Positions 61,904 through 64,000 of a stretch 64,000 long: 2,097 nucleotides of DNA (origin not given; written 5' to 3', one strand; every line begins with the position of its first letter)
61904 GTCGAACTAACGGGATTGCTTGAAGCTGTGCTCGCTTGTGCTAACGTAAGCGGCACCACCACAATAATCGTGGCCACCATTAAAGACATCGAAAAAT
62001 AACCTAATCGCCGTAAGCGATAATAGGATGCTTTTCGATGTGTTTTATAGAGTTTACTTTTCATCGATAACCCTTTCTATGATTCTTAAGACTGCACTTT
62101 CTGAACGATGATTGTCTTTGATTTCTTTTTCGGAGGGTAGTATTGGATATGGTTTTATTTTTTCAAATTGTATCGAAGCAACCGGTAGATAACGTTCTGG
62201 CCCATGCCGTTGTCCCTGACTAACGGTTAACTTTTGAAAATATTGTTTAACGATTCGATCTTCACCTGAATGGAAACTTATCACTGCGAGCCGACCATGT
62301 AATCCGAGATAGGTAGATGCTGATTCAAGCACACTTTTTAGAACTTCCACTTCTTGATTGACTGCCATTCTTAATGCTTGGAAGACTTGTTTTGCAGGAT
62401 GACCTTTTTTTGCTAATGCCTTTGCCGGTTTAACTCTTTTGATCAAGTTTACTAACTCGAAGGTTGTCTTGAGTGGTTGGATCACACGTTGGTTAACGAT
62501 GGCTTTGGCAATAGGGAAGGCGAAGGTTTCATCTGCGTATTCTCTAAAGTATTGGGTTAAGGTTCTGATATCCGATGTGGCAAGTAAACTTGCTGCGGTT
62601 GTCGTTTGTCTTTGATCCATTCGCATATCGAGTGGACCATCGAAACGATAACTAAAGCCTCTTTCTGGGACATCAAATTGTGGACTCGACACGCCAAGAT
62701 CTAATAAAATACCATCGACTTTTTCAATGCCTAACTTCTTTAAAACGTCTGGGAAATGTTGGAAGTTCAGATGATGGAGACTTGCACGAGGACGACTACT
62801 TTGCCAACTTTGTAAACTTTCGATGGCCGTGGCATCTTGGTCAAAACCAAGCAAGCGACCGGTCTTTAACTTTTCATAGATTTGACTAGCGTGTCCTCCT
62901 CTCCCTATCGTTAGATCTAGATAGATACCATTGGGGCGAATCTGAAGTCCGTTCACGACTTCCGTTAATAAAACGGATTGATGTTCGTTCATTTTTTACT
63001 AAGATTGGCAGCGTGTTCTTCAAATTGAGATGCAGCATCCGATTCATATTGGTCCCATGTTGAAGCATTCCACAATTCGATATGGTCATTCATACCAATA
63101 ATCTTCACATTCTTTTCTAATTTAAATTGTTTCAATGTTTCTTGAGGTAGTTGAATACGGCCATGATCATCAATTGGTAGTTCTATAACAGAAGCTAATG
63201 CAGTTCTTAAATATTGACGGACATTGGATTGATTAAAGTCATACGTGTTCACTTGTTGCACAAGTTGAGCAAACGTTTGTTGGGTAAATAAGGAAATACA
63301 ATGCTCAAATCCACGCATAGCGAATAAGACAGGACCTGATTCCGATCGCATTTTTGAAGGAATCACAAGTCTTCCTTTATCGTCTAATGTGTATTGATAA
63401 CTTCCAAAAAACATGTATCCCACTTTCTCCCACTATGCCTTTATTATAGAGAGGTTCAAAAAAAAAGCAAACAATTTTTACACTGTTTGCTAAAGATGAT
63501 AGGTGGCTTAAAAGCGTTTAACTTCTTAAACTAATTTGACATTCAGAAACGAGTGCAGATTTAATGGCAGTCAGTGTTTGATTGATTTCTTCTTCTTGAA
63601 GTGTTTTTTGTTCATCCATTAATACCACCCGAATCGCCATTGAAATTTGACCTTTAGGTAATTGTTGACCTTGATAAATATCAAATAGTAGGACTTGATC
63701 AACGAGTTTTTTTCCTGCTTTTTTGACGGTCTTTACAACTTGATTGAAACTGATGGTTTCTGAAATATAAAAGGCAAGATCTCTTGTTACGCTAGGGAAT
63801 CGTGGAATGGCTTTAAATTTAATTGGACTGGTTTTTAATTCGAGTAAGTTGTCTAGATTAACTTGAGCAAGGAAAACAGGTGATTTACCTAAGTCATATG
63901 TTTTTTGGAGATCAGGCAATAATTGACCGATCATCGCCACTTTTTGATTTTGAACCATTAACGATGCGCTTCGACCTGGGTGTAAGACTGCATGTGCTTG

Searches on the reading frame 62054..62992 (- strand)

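Call 44: search_protein_families(library=pfam, proteins=[window:62054-62992:-], max_evalue=0.00001)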
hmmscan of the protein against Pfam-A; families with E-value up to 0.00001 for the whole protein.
window:62054-62992:- (312 aa): 1 family
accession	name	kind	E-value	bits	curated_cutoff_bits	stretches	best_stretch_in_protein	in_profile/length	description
PF01795.25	Methyltransf_5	-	3.2e-102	342.6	27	1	3-307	3-308/309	MraW methylase family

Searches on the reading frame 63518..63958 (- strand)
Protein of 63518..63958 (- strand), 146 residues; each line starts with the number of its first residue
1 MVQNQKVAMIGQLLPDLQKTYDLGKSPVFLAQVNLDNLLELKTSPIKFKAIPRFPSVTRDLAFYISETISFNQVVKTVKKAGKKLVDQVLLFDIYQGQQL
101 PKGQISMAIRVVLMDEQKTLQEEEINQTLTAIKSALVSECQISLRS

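Call 66: find_encoding_contigs(protein=window:63518-63958:-, flank=10000, max_places=2)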
Protein window:63518-63958:- (146 aa): no gene with exactly this product is on record in the collection.
